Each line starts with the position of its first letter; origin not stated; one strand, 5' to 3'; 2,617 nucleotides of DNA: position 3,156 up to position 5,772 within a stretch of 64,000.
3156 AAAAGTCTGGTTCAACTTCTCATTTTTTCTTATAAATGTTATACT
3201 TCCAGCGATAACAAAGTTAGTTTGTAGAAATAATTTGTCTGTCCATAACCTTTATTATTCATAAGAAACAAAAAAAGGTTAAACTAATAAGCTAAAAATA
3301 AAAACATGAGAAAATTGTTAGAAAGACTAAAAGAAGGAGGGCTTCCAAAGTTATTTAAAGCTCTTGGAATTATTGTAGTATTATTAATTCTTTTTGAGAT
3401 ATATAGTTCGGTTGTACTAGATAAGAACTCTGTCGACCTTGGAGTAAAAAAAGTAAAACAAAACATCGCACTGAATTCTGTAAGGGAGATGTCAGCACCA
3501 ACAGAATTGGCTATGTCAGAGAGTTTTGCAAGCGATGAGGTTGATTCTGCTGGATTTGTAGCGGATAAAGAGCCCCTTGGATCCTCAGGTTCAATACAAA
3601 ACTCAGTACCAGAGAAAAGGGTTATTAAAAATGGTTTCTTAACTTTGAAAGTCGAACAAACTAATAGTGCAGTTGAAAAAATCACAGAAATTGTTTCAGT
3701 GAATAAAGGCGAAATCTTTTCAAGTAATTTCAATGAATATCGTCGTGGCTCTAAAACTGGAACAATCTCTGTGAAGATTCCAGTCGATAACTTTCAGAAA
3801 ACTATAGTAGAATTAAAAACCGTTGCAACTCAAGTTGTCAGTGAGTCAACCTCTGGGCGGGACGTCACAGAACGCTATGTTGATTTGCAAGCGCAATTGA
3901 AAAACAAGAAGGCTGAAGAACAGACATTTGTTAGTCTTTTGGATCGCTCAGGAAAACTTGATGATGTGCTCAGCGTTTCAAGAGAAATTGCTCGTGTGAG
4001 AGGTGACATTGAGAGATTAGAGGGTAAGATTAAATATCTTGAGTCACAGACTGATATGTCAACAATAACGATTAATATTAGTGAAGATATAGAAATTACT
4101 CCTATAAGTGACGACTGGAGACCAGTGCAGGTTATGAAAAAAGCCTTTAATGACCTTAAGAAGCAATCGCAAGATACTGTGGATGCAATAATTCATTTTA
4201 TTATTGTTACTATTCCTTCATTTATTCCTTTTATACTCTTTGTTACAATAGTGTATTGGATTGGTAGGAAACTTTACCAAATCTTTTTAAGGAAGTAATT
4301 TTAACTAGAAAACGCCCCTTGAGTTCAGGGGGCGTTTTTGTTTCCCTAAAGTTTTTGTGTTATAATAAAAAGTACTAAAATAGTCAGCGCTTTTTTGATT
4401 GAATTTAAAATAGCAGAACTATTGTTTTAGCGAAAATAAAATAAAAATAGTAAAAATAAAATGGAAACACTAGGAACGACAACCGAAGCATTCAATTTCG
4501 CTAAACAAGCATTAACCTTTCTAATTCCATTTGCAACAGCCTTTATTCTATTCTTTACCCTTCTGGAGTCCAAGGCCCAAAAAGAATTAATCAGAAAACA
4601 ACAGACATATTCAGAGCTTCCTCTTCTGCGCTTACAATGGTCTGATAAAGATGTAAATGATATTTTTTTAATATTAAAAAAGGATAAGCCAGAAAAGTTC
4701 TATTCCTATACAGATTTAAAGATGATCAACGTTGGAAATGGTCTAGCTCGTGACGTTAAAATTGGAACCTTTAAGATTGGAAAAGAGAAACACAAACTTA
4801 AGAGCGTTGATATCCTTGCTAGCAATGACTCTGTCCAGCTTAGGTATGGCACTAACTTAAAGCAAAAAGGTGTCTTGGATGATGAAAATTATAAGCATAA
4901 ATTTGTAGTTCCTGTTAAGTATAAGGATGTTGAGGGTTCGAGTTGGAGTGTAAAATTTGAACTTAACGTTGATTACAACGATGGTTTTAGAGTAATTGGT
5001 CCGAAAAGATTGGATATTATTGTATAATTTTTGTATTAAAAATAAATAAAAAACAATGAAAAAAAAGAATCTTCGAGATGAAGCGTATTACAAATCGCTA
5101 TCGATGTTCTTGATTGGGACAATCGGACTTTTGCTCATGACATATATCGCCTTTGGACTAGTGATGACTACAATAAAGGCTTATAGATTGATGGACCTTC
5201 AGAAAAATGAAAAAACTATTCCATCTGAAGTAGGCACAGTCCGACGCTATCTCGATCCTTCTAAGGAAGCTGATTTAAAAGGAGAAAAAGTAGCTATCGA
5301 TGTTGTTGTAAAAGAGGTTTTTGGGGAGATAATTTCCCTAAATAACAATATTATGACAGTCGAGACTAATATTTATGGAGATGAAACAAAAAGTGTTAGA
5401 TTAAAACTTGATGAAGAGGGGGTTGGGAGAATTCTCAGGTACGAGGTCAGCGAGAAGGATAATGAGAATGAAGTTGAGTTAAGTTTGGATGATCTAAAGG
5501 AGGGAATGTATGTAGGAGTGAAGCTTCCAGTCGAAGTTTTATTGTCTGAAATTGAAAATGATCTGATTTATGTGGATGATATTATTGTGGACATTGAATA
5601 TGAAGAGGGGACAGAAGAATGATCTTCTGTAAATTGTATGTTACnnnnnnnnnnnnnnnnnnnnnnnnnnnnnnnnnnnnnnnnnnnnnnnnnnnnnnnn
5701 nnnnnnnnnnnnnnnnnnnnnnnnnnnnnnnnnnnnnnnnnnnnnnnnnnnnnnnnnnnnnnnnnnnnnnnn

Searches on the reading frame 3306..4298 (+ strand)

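Call 4: search_protein_families(library=pfam, proteins=[window:3306-4298:+], max_evalue=1)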
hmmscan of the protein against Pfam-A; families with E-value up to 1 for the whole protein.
window:3306-4298:+ (330 aa): 2 families
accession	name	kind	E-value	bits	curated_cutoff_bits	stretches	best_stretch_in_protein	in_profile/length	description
PF14257.11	DUF4349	-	1.9e-48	165.1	27.7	1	105-318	2-213/213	Domain of unknown function (DUF4349)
PF25101.1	Spectrin_7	-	0.015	16.1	27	1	179-250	24-94/99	Animal spectrin repeats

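Call 5: search_protein_families(library=ncbifam, proteins=[window:3306-4298:+], max_evalue=1)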
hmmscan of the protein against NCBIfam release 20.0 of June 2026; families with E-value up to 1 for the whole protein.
window:3306-4298:+ (330 aa): 2 families
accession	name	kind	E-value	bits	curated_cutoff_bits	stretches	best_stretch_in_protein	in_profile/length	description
NF033930.1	pneumo_PspA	exception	0.004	15.9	850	1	114-253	178-314/659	pneumococcal surface protein A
NF009648.0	PRK13182.1-4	equivalog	0.074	13.1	170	1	152-224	72-143/184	chromosome-anchoring protein RacA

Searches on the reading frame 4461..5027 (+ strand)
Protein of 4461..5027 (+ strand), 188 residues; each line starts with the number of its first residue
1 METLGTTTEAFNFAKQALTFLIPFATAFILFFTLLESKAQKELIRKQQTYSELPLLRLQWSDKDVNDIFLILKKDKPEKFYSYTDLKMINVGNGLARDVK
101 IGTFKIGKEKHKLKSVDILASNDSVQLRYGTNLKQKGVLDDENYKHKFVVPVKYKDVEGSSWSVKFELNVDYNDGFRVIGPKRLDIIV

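Call 4: search_protein_families(library=pfam, proteins=[window:4461-5027:+], max_evalue=1)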
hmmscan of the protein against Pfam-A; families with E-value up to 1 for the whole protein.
window:4461-5027:+ (188 aa): 0 families

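Call 5: search_protein_families(library=ncbifam, proteins=[window:4461-5027:+], max_evalue=1)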
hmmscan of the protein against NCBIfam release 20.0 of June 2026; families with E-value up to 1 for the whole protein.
window:4461-5027:+ (188 aa): 0 families

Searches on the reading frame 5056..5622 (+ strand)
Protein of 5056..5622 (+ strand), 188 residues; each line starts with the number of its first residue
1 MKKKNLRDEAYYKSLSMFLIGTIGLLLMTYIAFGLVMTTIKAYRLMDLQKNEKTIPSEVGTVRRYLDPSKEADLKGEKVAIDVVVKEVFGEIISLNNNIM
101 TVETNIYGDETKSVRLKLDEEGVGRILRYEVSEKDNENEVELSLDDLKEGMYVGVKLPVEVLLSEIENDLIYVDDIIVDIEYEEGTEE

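Call 4: search_protein_families(library=pfam, proteins=[window:5056-5622:+], max_evalue=1)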
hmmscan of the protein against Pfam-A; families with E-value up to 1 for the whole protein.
window:5056-5622:+ (188 aa): 2 families
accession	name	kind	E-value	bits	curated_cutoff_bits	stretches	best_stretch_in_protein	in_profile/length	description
PF18502.6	Mrpl_C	-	0.16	12.7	25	1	38-88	37-89/111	54S ribosomal protein L8 C-terminal domain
PF10957.13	Spore_Cse60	-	0.29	11.7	20.7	1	132-170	11-49/60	Sporulation protein Cse60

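Call 5: search_protein_families(library=ncbifam, proteins=[window:5056-5622:+], max_evalue=1)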
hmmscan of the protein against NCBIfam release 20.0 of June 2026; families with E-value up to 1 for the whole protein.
window:5056-5622:+ (188 aa): 0 families
